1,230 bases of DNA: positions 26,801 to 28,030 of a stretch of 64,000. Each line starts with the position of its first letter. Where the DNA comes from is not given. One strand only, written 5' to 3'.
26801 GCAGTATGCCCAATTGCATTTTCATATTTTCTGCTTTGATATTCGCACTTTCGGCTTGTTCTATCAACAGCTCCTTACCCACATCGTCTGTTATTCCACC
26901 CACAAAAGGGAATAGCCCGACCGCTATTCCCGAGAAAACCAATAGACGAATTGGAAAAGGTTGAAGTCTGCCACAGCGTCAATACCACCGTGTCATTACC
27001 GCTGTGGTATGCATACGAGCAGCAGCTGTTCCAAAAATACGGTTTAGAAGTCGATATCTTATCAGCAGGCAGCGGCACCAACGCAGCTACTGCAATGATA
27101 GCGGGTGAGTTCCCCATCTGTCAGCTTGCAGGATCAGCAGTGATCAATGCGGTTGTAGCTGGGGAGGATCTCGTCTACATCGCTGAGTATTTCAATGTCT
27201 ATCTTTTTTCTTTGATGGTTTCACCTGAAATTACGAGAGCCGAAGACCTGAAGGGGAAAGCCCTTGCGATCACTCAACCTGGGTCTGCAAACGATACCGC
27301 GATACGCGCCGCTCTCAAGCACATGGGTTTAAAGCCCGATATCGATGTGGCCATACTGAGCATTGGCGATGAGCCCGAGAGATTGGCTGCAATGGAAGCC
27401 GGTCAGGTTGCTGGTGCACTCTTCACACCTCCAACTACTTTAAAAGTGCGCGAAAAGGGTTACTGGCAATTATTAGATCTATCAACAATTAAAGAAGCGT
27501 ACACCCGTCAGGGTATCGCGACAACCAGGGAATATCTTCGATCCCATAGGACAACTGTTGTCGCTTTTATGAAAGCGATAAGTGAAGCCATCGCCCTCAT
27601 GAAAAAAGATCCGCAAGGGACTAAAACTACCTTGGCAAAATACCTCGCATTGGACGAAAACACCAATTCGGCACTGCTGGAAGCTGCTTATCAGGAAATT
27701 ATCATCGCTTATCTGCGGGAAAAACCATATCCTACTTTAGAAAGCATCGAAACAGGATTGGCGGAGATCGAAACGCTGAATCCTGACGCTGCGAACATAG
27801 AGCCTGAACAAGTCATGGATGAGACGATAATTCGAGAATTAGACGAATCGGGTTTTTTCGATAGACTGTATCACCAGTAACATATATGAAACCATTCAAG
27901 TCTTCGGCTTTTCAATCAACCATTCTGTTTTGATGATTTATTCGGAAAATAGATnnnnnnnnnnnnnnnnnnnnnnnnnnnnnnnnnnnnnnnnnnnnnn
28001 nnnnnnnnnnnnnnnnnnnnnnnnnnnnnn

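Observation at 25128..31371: Orphan NRPS-like loading cassette (A, T, NeuD-type acyltransferase, Sfp PPTase) fused to a NitT/TauT ABC importer operon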

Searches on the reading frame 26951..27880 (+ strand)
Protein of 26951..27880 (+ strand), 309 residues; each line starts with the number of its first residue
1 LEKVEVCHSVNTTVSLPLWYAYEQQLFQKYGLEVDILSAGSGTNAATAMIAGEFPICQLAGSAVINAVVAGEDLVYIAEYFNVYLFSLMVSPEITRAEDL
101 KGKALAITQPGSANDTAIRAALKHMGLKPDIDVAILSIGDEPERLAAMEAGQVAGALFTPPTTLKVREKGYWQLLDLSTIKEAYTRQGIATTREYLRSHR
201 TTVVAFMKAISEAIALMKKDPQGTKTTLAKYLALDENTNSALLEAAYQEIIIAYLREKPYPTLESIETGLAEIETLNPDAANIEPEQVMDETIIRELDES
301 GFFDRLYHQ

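Call 3: search_protein_families(library=pfam, proteins=[window:26951-27880:+], max_evalue=0.01)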
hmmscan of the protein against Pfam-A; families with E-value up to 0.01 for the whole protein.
window:26951-27880:+ (309 aa): 5 families
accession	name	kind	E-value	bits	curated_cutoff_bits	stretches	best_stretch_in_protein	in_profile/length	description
PF09084.16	NMT1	-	1.9e-22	80.7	20.5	1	14-222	3-214/216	NMT1/THI5 like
PF13379.11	NMT1_2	-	1.3e-17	64.9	24.7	1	12-232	15-251/252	NMT1-like family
PF12974.12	Phosphonate-bd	-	8e-07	29.1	27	1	18-225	15-224/242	ABC transporter, phosphonate, periplasmic substrate-binding protein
PF16868.10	NMT1_3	-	9.4e-06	25.9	27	1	44-159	52-167/289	NMT1-like family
PF12916.12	DUF3834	-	0.00099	18.8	22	1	100-235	67-186/202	Protein of unknown function (DUF3834)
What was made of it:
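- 26779..27880 (+): NMT1/THI5-like substrate-binding lipoprotein. The signal peptide (26779-~26945) and the mature part (26951-27880) are in different frames, separated by one frameshift near an AAAA run. PF09084 and PF13379 (call 3).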

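Call 6: search_protein_families(library=ncbifam, proteins=[window:26951-27880:+], max_evalue=0.001)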
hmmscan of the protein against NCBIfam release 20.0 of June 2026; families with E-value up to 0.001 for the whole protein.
window:26951-27880:+ (309 aa): 6 families
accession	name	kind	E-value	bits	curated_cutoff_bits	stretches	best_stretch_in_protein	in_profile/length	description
TIGR01728.1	SsuA_fam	subfamily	6.3e-21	74.8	163.5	1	20-245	16-245/290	aliphatic sulfonate ABC transporter substrate-binding protein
NF040735.1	SBP_SaoX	equivalog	6.8e-10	38.5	300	1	24-237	24-238/330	ABC transporter substrate-binding subunit SaoX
TIGR01729.1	taurine_ABC_bnd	equivalog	2.5e-09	37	304.25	1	31-228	26-224/300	taurine ABC transporter substrate-binding protein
NF008553.0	PRK11480.1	equivalog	1.5e-08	34.2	490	1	26-214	44-232/320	taurine ABC transporter substrate-binding protein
NF008588.0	PRK11553.1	subfamily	1.2e-07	31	299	1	65-242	89-265/319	aliphatic sulfonate ABC transporter substrate-binding protein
TIGR02122.1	TRAP_TAXI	subfamily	2.2e-06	26.7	84.35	1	93-159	132-197/320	TAXI family TRAP transporter solute-binding subunit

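Call 51: search_solved_structures(query=window:26951-27880:+, max_evalue=0.001, show_alignments=0)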
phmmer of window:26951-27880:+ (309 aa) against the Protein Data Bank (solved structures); distinct sequences matched with E-value up to 0.001: 2.
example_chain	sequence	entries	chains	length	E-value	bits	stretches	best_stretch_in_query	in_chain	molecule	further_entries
6ssy_A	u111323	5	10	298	1.5e-07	34.4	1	20-212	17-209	Taurine-binding periplasmic protein | Taurine ABC transporter substrate-binding protein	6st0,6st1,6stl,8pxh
3qsl_A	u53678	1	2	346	1.5e-07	34.4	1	15-183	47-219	Putative exported protein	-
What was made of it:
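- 26779..27880 (+): The nearest solved structure is the taurine-binding protein, at only E=1.5e-7 (call 51).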
